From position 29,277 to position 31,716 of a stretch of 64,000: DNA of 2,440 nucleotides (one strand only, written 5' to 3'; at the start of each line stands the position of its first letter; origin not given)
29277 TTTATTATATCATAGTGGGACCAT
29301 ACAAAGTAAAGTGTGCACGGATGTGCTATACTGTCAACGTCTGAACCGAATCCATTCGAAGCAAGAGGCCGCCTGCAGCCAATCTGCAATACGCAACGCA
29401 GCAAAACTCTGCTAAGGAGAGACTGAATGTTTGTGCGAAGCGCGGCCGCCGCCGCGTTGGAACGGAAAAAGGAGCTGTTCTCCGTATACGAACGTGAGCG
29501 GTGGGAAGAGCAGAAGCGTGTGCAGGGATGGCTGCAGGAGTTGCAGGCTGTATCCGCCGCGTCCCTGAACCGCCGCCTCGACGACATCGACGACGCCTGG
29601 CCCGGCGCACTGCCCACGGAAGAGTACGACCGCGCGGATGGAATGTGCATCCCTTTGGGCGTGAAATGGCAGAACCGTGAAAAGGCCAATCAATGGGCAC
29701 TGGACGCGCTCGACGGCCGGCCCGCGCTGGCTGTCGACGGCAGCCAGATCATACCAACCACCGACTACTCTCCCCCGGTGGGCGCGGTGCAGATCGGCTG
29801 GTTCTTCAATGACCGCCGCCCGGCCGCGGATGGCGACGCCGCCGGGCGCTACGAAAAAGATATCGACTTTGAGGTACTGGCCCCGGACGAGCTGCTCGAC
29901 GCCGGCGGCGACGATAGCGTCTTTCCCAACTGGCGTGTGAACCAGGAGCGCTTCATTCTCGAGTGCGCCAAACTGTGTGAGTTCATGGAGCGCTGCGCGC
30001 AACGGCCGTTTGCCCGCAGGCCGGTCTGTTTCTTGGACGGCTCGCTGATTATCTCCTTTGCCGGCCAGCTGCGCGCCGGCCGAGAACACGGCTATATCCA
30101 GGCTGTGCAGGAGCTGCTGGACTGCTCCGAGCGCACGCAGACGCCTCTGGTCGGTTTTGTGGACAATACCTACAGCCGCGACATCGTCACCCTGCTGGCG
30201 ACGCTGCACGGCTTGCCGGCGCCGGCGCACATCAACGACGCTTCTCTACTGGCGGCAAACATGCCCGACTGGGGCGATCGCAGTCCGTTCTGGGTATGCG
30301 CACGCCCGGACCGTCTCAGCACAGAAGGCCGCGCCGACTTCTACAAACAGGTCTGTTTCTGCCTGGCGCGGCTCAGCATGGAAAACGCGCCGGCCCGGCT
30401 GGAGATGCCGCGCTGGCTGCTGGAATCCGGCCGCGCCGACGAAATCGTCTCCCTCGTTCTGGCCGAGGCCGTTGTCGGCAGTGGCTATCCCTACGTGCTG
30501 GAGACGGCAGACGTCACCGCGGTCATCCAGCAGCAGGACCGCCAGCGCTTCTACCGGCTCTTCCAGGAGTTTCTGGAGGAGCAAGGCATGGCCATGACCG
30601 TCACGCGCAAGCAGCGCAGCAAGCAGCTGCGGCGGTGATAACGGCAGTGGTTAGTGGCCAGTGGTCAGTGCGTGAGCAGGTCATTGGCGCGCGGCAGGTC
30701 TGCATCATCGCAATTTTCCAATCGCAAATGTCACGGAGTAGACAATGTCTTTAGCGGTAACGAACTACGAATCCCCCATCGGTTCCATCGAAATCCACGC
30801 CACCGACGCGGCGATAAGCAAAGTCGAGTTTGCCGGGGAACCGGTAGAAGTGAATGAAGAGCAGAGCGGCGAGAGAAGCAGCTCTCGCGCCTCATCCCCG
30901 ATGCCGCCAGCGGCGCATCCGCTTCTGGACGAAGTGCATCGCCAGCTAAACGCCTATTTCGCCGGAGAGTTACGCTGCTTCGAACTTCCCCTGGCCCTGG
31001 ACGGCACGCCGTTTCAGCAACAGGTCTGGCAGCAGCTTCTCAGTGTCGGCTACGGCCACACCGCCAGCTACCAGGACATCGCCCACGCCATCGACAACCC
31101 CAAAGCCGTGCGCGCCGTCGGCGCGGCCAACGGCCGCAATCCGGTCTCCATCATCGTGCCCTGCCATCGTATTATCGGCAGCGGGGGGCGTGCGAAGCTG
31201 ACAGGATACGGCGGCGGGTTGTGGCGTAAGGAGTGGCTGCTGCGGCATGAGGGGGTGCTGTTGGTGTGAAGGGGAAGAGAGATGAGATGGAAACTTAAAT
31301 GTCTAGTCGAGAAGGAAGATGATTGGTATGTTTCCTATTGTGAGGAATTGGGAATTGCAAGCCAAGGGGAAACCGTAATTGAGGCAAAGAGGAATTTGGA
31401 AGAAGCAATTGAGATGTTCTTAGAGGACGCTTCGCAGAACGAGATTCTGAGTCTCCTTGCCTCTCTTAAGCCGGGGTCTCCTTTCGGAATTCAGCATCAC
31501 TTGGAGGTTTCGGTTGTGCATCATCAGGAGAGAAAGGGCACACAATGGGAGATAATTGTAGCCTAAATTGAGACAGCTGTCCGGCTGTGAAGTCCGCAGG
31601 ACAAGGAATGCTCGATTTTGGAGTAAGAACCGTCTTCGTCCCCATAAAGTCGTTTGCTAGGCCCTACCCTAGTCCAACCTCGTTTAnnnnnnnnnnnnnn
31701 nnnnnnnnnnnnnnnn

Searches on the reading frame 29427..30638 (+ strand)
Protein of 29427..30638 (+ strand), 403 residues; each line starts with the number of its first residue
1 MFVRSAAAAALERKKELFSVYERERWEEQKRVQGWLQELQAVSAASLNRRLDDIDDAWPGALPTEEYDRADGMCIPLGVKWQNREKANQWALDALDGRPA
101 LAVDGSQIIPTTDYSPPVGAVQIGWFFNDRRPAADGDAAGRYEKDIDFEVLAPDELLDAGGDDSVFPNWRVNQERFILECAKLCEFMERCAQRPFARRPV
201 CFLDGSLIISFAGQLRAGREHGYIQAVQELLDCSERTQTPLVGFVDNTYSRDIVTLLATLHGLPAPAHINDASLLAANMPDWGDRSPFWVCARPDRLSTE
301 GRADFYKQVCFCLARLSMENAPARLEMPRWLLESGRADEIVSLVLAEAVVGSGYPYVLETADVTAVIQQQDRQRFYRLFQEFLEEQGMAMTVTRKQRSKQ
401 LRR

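Call 3: search_protein_families(library=pfam, proteins=[window:29427-30638:+], max_evalue=0.01)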
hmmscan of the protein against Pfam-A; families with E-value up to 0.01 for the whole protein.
window:29427-30638:+ (403 aa): 1 family
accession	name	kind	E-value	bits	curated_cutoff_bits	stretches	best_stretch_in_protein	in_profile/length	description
PF09376.16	NurA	-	5.9e-27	95.2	21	1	101-367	4-254/254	NurA domain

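Call 4: search_protein_families(library=padloc, proteins=[window:29427-30638:+], max_evalue=0.01)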
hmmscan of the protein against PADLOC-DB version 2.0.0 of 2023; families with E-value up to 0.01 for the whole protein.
window:29427-30638:+ (403 aa): 0 families

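Call 5: search_protein_families(library=ncbifam, proteins=[window:29427-30638:+], max_evalue=0.01)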
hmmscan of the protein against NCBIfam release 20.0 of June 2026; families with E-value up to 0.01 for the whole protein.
window:29427-30638:+ (403 aa): 0 families

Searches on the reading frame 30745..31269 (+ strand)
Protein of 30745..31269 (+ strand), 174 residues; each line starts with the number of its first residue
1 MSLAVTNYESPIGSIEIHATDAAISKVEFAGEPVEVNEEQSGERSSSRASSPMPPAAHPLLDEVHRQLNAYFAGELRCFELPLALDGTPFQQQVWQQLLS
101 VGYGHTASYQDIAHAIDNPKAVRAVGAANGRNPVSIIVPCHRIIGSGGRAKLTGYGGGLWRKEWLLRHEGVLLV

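Call 3: search_protein_families(library=pfam, proteins=[window:30745-31269:+], max_evalue=0.01)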
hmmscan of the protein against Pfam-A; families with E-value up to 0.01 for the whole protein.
window:30745-31269:+ (174 aa): 2 families
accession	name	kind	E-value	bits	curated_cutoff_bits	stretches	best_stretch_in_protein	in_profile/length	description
PF01035.26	DNA_binding_1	-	5.2e-33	113.2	27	1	89-171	1-81/81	6-O-methylguanine DNA methyltransferase, DNA binding domain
PF02870.21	Methyltransf_1N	-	3.6e-09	37.5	21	1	6-85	4-71/71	6-O-methylguanine DNA methyltransferase, ribonuclease-like domain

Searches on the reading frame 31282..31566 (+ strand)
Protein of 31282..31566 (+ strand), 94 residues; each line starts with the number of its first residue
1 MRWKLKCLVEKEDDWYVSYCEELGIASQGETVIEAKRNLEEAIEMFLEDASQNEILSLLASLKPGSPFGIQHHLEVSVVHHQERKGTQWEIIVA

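Call 3: search_protein_families(library=pfam, proteins=[window:31282-31566:+], max_evalue=0.01)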
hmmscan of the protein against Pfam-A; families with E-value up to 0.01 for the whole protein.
window:31282-31566:+ (94 aa): 2 families
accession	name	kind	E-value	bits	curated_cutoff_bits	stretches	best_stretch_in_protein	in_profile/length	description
PF24113.1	DUF7387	-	0.00018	22.3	27.9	1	9-48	17-56/85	Family of unknown function (DUF7387)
PF15919.11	HicB_lk_antitox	-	0.0099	16.5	27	0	15-52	13-50/123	HicB_like antitoxin of bacterial toxin-antitoxin system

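Call 4: search_protein_families(library=padloc, proteins=[window:31282-31566:+], max_evalue=0.01)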
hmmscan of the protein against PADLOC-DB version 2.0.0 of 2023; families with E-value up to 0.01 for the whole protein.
window:31282-31566:+ (94 aa): 0 families

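Call 5: search_protein_families(library=ncbifam, proteins=[window:31282-31566:+], max_evalue=0.01)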
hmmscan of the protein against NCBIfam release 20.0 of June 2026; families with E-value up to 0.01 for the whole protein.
window:31282-31566:+ (94 aa): 0 families
